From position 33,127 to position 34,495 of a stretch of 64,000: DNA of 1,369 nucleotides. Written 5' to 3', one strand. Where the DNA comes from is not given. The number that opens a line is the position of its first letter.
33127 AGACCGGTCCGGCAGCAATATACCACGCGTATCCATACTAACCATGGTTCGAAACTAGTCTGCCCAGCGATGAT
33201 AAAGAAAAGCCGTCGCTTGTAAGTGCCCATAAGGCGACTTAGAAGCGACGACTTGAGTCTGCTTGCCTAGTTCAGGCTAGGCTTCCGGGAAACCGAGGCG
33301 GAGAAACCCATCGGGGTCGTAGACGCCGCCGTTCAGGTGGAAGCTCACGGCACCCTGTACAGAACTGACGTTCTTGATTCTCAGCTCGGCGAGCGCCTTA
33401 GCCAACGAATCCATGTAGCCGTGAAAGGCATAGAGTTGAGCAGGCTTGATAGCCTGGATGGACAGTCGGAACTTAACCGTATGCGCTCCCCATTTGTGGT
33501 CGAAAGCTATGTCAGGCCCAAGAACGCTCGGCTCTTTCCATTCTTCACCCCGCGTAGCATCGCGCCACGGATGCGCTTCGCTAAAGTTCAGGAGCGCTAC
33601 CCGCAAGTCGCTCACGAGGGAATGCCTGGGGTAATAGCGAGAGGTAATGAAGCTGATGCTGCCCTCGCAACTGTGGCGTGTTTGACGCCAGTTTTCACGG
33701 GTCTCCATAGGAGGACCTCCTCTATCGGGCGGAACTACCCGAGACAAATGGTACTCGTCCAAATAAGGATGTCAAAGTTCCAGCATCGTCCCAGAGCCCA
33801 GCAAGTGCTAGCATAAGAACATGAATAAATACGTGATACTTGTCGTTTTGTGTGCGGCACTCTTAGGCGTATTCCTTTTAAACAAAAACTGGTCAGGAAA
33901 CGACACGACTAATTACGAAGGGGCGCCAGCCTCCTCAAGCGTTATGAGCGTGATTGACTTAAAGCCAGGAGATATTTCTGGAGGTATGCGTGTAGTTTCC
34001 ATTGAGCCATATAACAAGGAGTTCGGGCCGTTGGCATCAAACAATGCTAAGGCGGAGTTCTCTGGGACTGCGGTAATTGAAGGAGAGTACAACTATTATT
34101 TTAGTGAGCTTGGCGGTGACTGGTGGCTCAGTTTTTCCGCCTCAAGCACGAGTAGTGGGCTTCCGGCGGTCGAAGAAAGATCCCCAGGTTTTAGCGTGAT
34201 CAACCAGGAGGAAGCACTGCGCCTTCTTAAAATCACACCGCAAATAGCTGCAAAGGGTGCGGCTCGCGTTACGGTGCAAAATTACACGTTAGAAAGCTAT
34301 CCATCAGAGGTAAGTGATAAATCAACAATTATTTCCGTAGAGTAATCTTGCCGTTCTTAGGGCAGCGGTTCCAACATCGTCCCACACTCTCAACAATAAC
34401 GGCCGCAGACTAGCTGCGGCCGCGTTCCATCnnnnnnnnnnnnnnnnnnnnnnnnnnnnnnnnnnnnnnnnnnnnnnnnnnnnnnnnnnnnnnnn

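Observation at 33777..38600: Second motif-bounded AT-richer island next to rnpB, carrying a giant PEP-utilizing-family protein with duplicated phosphohistidine domains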

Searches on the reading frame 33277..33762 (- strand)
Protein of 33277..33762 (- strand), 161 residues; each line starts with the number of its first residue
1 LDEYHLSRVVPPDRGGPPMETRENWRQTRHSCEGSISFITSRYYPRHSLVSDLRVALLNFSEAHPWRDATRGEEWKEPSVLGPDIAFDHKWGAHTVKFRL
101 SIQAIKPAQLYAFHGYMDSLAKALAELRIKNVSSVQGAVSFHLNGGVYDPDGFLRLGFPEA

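Call 5: search_protein_families(library=pfam, proteins=[window:33277-33762:-], max_evalue=0.01)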
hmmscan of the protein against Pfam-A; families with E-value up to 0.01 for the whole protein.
window:33277-33762:- (161 aa): 0 families

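Call 7: search_protein_families(library=ncbifam, proteins=[window:33277-33762:-], max_evalue=0.01)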
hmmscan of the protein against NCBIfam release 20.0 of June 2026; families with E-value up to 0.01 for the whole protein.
window:33277-33762:- (161 aa): 0 families

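Call 20: search_protein_families(library=padloc, proteins=[window:33277-33762:-], max_evalue=0.01)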
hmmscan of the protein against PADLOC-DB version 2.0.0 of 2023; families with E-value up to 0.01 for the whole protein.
window:33277-33762:- (161 aa): 0 families

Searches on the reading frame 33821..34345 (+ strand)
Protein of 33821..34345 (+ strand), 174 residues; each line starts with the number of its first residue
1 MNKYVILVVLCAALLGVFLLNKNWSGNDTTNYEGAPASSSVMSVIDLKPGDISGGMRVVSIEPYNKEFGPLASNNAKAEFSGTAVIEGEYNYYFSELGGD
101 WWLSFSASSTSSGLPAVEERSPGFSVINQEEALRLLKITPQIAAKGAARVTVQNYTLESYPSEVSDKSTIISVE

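Call 5: search_protein_families(library=pfam, proteins=[window:33821-34345:+], max_evalue=0.01)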
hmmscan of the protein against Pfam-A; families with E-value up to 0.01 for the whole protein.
window:33821-34345:+ (174 aa): 0 families

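Call 7: search_protein_families(library=ncbifam, proteins=[window:33821-34345:+], max_evalue=0.01)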
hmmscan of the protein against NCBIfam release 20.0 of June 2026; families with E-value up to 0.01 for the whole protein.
window:33821-34345:+ (174 aa): 0 families

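Call 20: search_protein_families(library=padloc, proteins=[window:33821-34345:+], max_evalue=0.01)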
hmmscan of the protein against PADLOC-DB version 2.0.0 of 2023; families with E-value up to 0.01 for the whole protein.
window:33821-34345:+ (174 aa): 0 families
